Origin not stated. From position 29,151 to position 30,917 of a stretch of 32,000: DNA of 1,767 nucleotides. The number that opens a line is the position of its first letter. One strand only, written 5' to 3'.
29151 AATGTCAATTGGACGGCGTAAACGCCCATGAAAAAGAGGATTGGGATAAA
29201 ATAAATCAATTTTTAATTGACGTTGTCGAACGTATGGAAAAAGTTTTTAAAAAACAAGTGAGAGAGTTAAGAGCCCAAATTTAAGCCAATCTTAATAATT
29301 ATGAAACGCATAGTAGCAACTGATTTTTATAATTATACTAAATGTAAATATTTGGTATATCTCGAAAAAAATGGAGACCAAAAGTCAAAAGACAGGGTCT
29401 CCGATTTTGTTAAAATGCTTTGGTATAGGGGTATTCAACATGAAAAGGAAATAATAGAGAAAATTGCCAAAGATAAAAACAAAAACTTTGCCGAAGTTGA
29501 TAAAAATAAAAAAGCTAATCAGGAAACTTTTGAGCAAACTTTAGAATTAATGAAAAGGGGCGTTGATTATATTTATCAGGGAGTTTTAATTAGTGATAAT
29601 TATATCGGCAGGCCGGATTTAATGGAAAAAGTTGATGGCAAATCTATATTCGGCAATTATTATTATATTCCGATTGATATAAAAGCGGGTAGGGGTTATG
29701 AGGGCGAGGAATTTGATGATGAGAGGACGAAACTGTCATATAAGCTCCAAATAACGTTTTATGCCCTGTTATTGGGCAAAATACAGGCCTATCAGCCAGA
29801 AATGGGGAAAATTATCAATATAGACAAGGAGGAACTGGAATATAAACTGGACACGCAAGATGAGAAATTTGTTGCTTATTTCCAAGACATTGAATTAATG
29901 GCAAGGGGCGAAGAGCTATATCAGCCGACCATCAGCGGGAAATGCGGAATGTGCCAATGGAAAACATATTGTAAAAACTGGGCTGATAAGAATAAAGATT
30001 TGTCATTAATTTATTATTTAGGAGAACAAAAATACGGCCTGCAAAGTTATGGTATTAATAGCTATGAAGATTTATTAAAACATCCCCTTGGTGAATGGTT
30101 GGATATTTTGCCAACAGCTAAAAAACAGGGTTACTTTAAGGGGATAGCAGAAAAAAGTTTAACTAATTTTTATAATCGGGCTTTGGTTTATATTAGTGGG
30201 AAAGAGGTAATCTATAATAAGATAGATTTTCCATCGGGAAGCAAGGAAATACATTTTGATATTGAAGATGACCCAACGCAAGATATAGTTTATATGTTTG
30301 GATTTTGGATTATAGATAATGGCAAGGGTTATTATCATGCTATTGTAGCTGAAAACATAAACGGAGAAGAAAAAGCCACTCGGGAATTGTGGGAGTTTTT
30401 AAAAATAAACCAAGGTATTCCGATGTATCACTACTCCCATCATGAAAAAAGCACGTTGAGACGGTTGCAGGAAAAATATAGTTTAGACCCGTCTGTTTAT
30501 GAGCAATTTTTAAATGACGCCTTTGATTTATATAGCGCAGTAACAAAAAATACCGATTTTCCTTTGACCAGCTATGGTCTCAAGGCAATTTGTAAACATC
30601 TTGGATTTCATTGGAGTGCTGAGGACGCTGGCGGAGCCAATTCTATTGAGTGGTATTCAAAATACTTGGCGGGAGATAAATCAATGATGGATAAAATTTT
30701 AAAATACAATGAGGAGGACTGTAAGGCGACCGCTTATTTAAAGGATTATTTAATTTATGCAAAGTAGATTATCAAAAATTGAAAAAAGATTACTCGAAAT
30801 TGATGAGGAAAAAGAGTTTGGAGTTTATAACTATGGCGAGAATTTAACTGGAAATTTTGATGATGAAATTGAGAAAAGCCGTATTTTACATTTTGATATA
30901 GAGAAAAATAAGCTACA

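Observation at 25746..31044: Four-gene nuclease-rich operon: candidate undescribed composite defence system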

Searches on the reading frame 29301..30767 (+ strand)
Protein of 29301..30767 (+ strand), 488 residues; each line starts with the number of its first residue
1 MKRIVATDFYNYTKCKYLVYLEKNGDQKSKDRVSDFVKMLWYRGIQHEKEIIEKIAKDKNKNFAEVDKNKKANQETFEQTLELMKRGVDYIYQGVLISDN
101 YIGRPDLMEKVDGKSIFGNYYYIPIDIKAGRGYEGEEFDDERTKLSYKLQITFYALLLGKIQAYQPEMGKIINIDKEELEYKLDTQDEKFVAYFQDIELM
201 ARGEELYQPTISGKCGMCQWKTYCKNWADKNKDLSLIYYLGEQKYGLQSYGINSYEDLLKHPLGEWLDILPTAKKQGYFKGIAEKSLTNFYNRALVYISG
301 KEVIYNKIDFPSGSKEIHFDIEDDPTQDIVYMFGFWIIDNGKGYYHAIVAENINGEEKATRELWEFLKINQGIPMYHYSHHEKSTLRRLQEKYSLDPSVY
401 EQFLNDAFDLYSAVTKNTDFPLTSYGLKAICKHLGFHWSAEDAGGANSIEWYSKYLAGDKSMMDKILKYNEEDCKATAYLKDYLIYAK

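Call 3: search_protein_families(library=pfam, proteins=[window:29301-30767:+], max_evalue=0.1)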
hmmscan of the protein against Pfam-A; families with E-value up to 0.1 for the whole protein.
window:29301-30767:+ (488 aa): 4 families
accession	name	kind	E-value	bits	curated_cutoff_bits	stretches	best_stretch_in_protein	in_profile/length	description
PF13482.12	RNase_H_2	-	1.4e-29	103.6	22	1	318-484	2-164/165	RNase_H superfamily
PF12705.13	PDDEXK_1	-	1.7e-06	28.6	22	1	33-225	64-247/247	PD-(D/E)XK nuclease superfamily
PF11074.14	DUF2779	-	0.0066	17.1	23.3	1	323-417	18-114/126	Domain of unknown function(DUF2779)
PF01930.23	Cas_Cas4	-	0.03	14.9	22.7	1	143-225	77-159/160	Domain of unknown function DUF83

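Call 4: search_protein_families(library=padloc, proteins=[window:29301-30767:+], max_evalue=0.1)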
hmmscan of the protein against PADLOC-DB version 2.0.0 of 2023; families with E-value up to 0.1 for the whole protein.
window:29301-30767:+ (488 aa): 7 families
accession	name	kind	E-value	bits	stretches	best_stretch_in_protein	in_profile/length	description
PDLC00943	Cas4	-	1.5e-12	45.8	1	91-225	55-179/180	CRISPR-associated protein Cas4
PDLC00944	Cas4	-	4.9e-11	41.1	1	91-225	54-177/177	Cas4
PDLC01447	Cas4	-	3e-10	38.8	1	3-227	4-160/161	"CAS-I,CAS-II,CAS-III,CAS-IV,CAS-V,CAS-VI; acquisition_associated"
PDLC01250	Cas4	-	5.9e-10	37.7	1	103-225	58-168/168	"CAS-I,CAS-II,CAS-III,CAS-IV,CAS-V,CAS-VI; acquisition_associated"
PDLC01771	Cas4b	-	0.0024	16.1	1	144-224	78-158/162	-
PDLC01611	Cas4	-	0.0025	16.1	1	122-225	64-157/158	"CAS-I,CAS-II,CAS-III,CAS-IV,CAS-V,CAS-VI; acquisition_associated"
PDLC00060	DruK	-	0.041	11.2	1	101-228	143-263/347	PD-(D/E)XK nuclease superfamily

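Call 5: search_protein_families(library=ncbifam, proteins=[window:29301-30767:+], max_evalue=0.1)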
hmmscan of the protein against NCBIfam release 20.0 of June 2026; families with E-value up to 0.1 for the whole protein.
window:29301-30767:+ (488 aa): 2 families
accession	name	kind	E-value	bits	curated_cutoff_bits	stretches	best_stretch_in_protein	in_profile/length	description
TIGR03491.1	TIGR03491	subfamily_domain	9.6e-88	295.1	97.45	1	7-484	4-462/462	TM0106 family RecB-like putative nuclease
TIGR00372.1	cas4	equivalog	5.7e-12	45.8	65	1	91-225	55-179/180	CRISPR-associated protein Cas4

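Call 12: find_homologous_proteins(query=window:29301-30767:+, max_evalue=0.00001)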
Query window:29301-30767:+ (488 aa): 437 proteins with E <= 0.00001 among 6652 candidates; the best 120 are listed.
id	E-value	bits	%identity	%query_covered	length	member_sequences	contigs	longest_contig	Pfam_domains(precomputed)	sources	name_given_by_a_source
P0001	0.0e+0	1123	100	100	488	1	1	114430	PF12705.14,PF13482.13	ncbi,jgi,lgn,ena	ncbi:MAG: TM0106 family RecB-like putative nuclease [Patescibacteria group bacterium]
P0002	5.2e-275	931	81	99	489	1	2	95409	PF12705.14,PF13482.13,PF11074.15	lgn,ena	-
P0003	3.3e-229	780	68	99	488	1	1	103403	PF12705.14,PF13482.13,PF11074.15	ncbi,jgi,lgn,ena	ncbi:MAG: TM0106 family RecB-like putative nuclease [Candidatus Buchananbacteria bacterium]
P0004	1.6e-214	731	65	99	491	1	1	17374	PF12705.14,PF13482.13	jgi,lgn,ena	-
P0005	1.5e-212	725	64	99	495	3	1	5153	PF13482.13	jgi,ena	-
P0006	1.5e-209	715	65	100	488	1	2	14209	PF01930.24,PF12705.14,PF13482.13,PF11074.15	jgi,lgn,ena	-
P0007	1.9e-207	708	63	99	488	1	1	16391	PF12705.14,PF13482.13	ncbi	-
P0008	4.0e-202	690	60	99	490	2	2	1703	PF13482.13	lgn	-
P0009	2.6e-199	681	60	99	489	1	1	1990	PF12705.14,PF13482.13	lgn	-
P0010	7.6e-197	673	59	99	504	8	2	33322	PF12705.14,PF13482.13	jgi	-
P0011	3.4e-196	671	60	99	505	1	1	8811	PF12705.14,PF13482.13,PF11074.15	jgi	jgi:uncharacterized protein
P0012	1.8e-194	665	60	99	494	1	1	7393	PF01612.27,PF13482.13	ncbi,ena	-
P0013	3.6e-194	664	61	99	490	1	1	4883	PF12705.14,PF13482.13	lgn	-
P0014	4.0e-188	644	59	99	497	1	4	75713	PF01612.27,PF13482.13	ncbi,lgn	-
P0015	9.4e-187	640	58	99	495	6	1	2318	PF13482.13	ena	-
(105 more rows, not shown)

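Call 13: find_encoding_contigs(protein=P0002, flank=10000, max_places=3)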
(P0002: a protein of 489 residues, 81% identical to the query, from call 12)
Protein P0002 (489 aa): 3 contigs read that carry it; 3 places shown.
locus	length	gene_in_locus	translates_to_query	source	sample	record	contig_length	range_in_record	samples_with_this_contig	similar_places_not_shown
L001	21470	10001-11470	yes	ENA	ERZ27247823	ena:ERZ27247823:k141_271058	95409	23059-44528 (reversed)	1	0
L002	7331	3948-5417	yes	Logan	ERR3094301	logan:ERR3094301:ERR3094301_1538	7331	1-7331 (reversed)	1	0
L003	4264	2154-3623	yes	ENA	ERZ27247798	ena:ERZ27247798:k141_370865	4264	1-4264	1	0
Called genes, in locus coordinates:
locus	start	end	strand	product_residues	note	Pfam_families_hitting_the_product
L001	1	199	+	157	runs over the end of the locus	PF01668:SmpB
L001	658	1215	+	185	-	PF05198:IF3_N, PF00707:IF3_C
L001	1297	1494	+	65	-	PF01632:Ribosomal_L35p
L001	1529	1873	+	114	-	PF00453:Ribosomal_L20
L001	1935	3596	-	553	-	PF00239:Resolvase, PF07508:Recombinase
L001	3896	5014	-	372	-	PF00589:Phage_integrase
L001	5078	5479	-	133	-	PF12728:HTH_17 (faint)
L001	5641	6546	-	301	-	-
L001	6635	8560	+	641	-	PF13588:HSDR_N_2, PF02384:N6_Mtase, PF07669:Eco57I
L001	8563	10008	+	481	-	PF01420:Methylase_S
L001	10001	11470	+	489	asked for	PF11074:DUF2779 (faint), PF12705:PDDEXK_1 (weak), PF13482:RNase_H_2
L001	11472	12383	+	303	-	PF18899:DUF5655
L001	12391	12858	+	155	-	-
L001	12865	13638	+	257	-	-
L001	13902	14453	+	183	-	-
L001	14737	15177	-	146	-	-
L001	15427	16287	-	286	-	PF08242:Methyltransf_12 (weak), PF13649:Methyltransf_25 (weak)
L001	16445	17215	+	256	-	PF01978:TrmB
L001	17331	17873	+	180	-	-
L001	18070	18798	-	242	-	PF01978:TrmB (weak)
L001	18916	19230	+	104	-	-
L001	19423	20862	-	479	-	-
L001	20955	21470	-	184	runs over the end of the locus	-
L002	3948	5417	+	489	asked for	PF11074:DUF2779 (faint), PF12705:PDDEXK_1 (weak), PF13482:RNase_H_2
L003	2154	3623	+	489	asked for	PF11074:DUF2779 (faint), PF12705:PDDEXK_1 (weak), PF13482:RNase_H_2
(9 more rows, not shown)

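Call 14: find_encoding_contigs(protein=P0003, flank=10000, max_places=3)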
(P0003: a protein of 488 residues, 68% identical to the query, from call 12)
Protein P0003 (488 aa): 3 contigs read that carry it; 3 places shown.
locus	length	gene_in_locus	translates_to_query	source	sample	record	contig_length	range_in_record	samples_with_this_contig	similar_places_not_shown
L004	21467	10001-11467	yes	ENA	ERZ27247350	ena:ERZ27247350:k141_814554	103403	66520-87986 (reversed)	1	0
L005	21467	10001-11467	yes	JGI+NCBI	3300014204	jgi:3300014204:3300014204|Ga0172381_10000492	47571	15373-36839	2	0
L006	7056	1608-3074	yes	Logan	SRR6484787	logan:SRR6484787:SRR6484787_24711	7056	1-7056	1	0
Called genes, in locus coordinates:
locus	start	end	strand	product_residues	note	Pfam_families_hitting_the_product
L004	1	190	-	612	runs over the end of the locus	PF00437:T2SSE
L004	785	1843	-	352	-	PF01926:MMR_HSR1, PF02421:FeoB_N, PF06071:YchF-GTPase_C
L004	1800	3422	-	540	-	PF00239:Resolvase, PF07508:Recombinase, PF13408:Zn_ribbon_recom (weak)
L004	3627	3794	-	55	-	-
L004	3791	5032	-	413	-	-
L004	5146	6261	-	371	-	-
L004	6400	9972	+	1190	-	PF13086:AAA_11 (weak), PF13245:AAA_19 (faint), PF13604:AAA_30 (faint), PF13087:AAA_12, PF04480:DUF559 (faint), PF18741:MTES_1575, PF08373:RAP (faint)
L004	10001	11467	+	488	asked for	PF12705:PDDEXK_1, PF11074:DUF2779 (weak), PF13482:RNase_H_2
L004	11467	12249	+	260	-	-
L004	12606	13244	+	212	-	PF00406:ADK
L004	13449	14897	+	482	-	PF00206:Lyase_1, PF10397:ADSL_C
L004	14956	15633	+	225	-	PF02142:MGS (faint)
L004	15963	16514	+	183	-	PF00731:AIRC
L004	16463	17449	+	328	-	PF01259:SAICAR_synt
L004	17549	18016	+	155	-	PF13298:LigD_N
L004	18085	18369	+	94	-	-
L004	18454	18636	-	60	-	-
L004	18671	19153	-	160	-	-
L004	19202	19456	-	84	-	-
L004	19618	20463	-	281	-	PF00763:THF_DHG_CYH, PF02882:THF_DHG_CYH_C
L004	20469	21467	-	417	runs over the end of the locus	PF00464:SHMT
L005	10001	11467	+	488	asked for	PF12705:PDDEXK_1, PF11074:DUF2779 (weak), PF13482:RNase_H_2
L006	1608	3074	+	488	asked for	PF12705:PDDEXK_1, PF11074:DUF2779 (weak), PF13482:RNase_H_2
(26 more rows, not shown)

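Call 15: find_encoding_contigs(protein=P0004, flank=10000, max_places=3)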
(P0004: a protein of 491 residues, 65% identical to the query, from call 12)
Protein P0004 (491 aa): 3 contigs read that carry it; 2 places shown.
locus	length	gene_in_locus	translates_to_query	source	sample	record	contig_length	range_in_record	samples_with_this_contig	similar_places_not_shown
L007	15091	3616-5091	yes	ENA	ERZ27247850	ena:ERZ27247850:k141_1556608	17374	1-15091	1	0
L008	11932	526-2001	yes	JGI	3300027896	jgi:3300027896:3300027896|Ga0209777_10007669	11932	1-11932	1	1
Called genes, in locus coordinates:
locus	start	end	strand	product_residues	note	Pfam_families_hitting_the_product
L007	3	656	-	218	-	?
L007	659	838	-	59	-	PF12728:HTH_17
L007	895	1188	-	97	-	-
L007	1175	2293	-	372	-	-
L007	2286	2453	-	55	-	-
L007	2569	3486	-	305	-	-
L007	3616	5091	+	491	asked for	PF12705:PDDEXK_1 (weak), PF13482:RNase_H_2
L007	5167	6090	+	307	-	PF18899:DUF5655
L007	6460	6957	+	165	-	-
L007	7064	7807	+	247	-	PF13529:Peptidase_C39_2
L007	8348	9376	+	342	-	PF00704:Glyco_hydro_18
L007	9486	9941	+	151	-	-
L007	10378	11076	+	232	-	PF01551:Peptidase_M23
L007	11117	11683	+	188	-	PF04542:Sigma70_r2, PF08281:Sigma70_r4_2, PF04545:Sigma70_r4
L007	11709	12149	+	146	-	-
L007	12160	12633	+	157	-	-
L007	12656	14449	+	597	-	PF25917:BSH_RND, PF25919:BSH_CusB (faint), PF25973:BSH_CzcB (faint), PF25989:YknX_C (faint), PF25954:Beta-barrel_RND_2 (weak), PF25990:Beta-barrel_YknX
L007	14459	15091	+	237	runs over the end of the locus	PF02463:SMC_N (faint), PF00005:ABC_tran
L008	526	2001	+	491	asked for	PF12705:PDDEXK_1 (weak), PF13482:RNase_H_2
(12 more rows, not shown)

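Call 27: search_protein_families(library=pfam, proteins=[L001:11472-12383:+, L001:12391-12858:+, L001:12865-13638:+, L001:13902-14453:+, L004:11467-12249:+, L007:5167-6090:+, L007:6460-6957:+, L001:5641-6546:-, L004:5146-6261:-, L007:2569-3486:-], max_evalue=0.05)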
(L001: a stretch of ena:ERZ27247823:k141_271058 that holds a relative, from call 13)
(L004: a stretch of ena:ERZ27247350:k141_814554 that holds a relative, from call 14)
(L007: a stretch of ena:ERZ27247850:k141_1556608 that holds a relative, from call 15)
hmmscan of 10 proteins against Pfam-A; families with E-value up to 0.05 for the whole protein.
L001:11472-12383:+ (303 aa): 2 families
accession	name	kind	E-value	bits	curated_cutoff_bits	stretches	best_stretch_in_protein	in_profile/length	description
PF18899.5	DUF5655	-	4e-12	46.6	24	1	188-302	2-109/109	Domain of unknown function (DUF5655)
PF01939.22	NucS_C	-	0.02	15.3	24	0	42-85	23-66/124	Endonuclease NucS C-terminal domain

L001:12391-12858:+ (155 aa): 1 family
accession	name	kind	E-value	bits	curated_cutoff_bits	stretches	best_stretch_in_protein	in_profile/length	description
PF21554.2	CCC_C_2nd_pro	-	0.015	15.7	27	1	56-128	34-105/132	Prokaryotic cation-chloride cotransporter, C-terminal domain, 2nd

L001:12865-13638:+ (257 aa): 0 families

L001:13902-14453:+ (183 aa): 0 families

L004:11467-12249:+ (260 aa): 0 families

L007:5167-6090:+ (307 aa): 2 families
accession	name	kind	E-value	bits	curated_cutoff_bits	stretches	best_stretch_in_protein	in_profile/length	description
PF18899.5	DUF5655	-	1.7e-12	47.8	24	1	192-305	2-108/109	Domain of unknown function (DUF5655)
PF13588.12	HSDR_N_2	-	0.0075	16.8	25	1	45-88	31-77/110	Type I restriction enzyme R protein N terminus (HSDR_N)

L007:6460-6957:+ (165 aa): 3 families
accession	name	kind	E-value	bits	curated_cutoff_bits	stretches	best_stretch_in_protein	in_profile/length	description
PF00299.24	Squash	-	0.0092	16.4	22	1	127-144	9-26/29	Squash family serine protease inhibitor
PF07127.16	Nodulin_late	-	0.018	15.8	30.4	1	115-137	15-39/54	Late nodulin domain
PF22141.1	Thiaminase-1_dom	-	0.02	15.5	27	1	64-132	37-106/146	Thiaminase-1 domain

L001:5641-6546:- (301 aa): 0 families

L004:5146-6261:- (371 aa): 1 family
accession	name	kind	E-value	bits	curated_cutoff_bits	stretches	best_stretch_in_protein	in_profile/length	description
PF19585.4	DUF6092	-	0.0059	17.3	28.7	1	71-124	30-83/86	Family of unknown function (DUF6092)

L007:2569-3486:- (305 aa): 0 families

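Call 29: find_related_loci(query=A1, collection=genome_contigs, flank=8000)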
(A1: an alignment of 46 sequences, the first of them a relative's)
Query A1 (488 aa) in genome_contigs; peptide patterns used: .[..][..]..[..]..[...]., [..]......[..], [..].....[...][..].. (x = any residue, [..] = any of these).
600 stretches matched a pattern (row limit reached: there are more); 565 encode a relative of the query (tblastn E <= 1e-3); the best 80 are kept; 80 distinct loci.
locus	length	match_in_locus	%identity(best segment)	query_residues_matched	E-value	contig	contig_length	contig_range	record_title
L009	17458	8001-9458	68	1-485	0e+0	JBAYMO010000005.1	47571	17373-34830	MAG: Candidatus Buchananbacteria bacterium isolate SO_2016_LW1_41 scaffold00492_LW64-88_2016, whole genome shotgun seque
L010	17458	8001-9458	64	1-484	0e+0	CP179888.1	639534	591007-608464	MAG: Candidatus Nealsonbacteria bacterium isolate ER9H13parc1 chromosome, complete genome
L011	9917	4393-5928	43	1-484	2e-131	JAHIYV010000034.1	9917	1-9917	MAG: Patescibacteria group bacterium isolate Modern_marine.mb.145 Modern_marine.mb.145_k141_459400, whole genome shotgun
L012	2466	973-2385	42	2-484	4e-121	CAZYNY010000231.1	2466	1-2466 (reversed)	MAG TPA_asm: uncultured Nitrospirota bacterium isolate binchicken_co213_54 genome assembly, contig: NODE_98970_length_24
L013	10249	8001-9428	38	3-484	2e-114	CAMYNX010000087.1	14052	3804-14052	MAG: uncultured Gammaproteobacteria bacterium isolate FCS_M_Gamma_074 genome assembly, contig: scaffold_3942, whole geno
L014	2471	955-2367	42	2-484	3e-120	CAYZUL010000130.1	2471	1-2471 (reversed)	MAG TPA_asm: uncultured Nitrospirota bacterium isolate SRP090828_co2_53 genome assembly, contig: NODE_22306_length_2471_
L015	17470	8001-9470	40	4-484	4e-114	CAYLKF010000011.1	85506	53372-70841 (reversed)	MAG TPA_asm: uncultured Pseudomonadota bacterium isolate binchicken_co105_414 genome assembly, contig: NODE_284_length_8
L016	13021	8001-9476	41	2-485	2e-113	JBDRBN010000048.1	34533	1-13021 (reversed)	MAG: Pseudomonadota bacterium isolate MEGAHIT-group-1.13 k141_3765713, whole genome shotgun sequence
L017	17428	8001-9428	40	3-484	1e-112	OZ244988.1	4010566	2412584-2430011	MAG: Nitrospirales bacterium isolate 63d563d7-3fc6-4bc7-bcd0-84e7f51cac12 genome assembly, chromosome: 1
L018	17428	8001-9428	37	3-484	1e-112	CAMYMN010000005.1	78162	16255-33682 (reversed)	MAG: uncultured Gammaproteobacteria bacterium isolate ES_Gamma_065 genome assembly, contig: scaffold_112, whole genome s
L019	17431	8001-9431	39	2-484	5e-112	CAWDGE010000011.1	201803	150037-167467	MAG: uncultured Nitrospirales bacterium isolate MFD06229.bin.2.155 genome assembly, contig: contig_46305, whole genome s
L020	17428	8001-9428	39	3-484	1e-111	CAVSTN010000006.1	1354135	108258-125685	MAG: uncultured Nitrospiraceae bacterium isolate MFD05684.bin.2.280 genome assembly, contig: contig_32954, whole genome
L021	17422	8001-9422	42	1-484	1e-111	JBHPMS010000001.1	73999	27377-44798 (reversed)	Candidatus Margulisiibacteriota bacterium isolate SAG AM-326-D04 AM-326-D04_NODE_1, whole genome shotgun sequence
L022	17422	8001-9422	40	3-484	1e-111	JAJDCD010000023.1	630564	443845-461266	MAG: Candidatus Omnitrophota bacterium isolate OFTM55 OFTM55_22, whole genome shotgun sequence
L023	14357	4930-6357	39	3-484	2e-111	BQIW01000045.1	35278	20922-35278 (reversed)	MAG: Nitrospirales bacterium NPIRA03 DNA, sequence045, whole genome shotgun sequence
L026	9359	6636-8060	42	3-485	5e-111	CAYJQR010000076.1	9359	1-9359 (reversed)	MAG TPA_asm: uncultured Planctomycetia bacterium isolate ERP125453_co1_458 genome assembly, contig: NODE_8777_length_935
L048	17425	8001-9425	37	4-484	2e-104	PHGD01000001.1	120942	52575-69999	MAG: Nitrospira sp. LK70 C_2_scaffold_239, whole genome shotgun sequence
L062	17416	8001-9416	36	3-484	5e-101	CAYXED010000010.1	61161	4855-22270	MAG TPA_asm: uncultured Nitrospiraceae bacterium isolate SRP077602_co4_664 genome assembly, contig: NODE_650_length_6116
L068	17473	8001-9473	38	4-484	5e-91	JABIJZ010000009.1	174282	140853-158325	MAG: Candidatus Peregrinibacteria bacterium isolate SI054_bin37 k141_572583, whole genome shotgun sequence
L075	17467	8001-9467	35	4-482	1e-87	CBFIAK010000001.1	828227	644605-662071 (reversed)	MAG: Patescibacteria group bacterium isolate Co_bin_206_indstr genome assembly, contig: Co_bin_206_indstr_c1, whole geno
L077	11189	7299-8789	35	4-485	2e-86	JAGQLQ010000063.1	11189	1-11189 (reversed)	MAG: Candidatus Peregrinibacteria bacterium isolate HKST-UBA20 2015-01-06_1_(paired)_contig_215998, whole genome shotgun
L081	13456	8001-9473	36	4-484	9e-86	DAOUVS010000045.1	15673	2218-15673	MAG TPA_asm: Candidatus Zixiibacteriota bacterium isolate CSMAG_855 CSMAG_855_k127_4448765_length_15673_cov_8.0000, whol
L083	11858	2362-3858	36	1-484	5e-85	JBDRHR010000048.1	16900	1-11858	MAG: Nitrospirota bacterium isolate MEGAHIT-group-1.534 k141_991013, whole genome shotgun sequence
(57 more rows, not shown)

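Call 35: find_encoding_contigs(protein=P0006, flank=7000, max_places=2)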
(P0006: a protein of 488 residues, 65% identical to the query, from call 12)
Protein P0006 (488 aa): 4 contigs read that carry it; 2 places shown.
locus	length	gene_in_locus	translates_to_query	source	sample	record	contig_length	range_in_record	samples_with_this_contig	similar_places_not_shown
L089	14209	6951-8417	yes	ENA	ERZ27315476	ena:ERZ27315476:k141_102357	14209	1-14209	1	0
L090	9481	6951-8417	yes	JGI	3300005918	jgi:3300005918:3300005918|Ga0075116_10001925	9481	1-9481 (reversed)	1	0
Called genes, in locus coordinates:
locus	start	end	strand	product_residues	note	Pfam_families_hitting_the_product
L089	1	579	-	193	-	?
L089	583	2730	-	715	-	PF13588:HSDR_N_2 (weak), PF02384:N6_Mtase, PF07669:Eco57I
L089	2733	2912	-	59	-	PF08279:HTH_11 (faint), PF12728:HTH_17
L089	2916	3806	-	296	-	PF18899:DUF5655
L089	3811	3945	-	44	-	-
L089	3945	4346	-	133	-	-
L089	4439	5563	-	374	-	-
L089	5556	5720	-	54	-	-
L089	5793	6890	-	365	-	-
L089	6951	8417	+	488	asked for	PF12705:PDDEXK_1 (weak), PF01930:Cas_Cas4 (faint), PF11074:DUF2779 (weak), PF13482:RNase_H_2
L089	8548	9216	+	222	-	PF25199:nSTAND_NTPase5 (faint), PF00005:ABC_tran, PF13304:AAA_21 (faint)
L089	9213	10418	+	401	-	PF02687:FtsX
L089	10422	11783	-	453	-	PF21799:MurD-like_N, PF08245:Mur_ligase_M, PF02875:Mur_ligase_C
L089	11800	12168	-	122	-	-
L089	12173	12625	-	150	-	PF00571:CBS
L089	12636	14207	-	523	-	?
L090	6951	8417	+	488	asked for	PF12705:PDDEXK_1 (weak), PF01930:Cas_Cas4 (faint), PF11074:DUF2779 (weak), PF13482:RNase_H_2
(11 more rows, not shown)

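Call 36: find_encoding_contigs(protein=P0007, flank=7000, max_places=2)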
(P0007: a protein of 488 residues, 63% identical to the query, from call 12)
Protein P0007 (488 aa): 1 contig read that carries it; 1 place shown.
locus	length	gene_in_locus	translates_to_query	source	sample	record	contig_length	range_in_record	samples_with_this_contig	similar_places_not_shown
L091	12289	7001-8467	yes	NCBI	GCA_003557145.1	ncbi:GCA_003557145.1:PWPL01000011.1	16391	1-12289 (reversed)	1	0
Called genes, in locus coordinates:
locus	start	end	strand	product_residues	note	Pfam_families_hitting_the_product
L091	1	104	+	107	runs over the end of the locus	PF27034:DUF8568 (weak), PF04266:ASCH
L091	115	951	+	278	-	-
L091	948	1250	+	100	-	-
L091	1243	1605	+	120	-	-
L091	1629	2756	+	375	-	-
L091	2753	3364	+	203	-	-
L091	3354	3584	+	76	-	PF00462:Glutaredoxin, PF13192:Thioredoxin_3 (weak), PF13417:GST_N_3 (weak)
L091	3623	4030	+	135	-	-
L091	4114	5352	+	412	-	PF04851:ResIII, PF00270:DEAD, PF00271:Helicase_C, PF16124:RecQ_Zn_bind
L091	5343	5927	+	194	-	PF03193:RsgA_GTPase (weak), PF00009:GTP_EFTU (faint), PF01926:MMR_HSR1, PF02421:FeoB_N, PF04548:AIG1 (weak)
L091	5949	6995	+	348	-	PF00817:IMS, PF11798:IMS_HHH, PF10391:DNA_pol_lambd_f (faint), PF21999:IMS_HHH_1, PF11799:IMS_C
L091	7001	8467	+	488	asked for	PF12705:PDDEXK_1 (weak), PF13482:RNase_H_2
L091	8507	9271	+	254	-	PF04087:DUF389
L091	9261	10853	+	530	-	PF00364:Biotin_lipoyl (faint), PF25917:BSH_RND, PF25973:BSH_CzcB (faint)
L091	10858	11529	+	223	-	PF02463:SMC_N (faint), PF00005:ABC_tran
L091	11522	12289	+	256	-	?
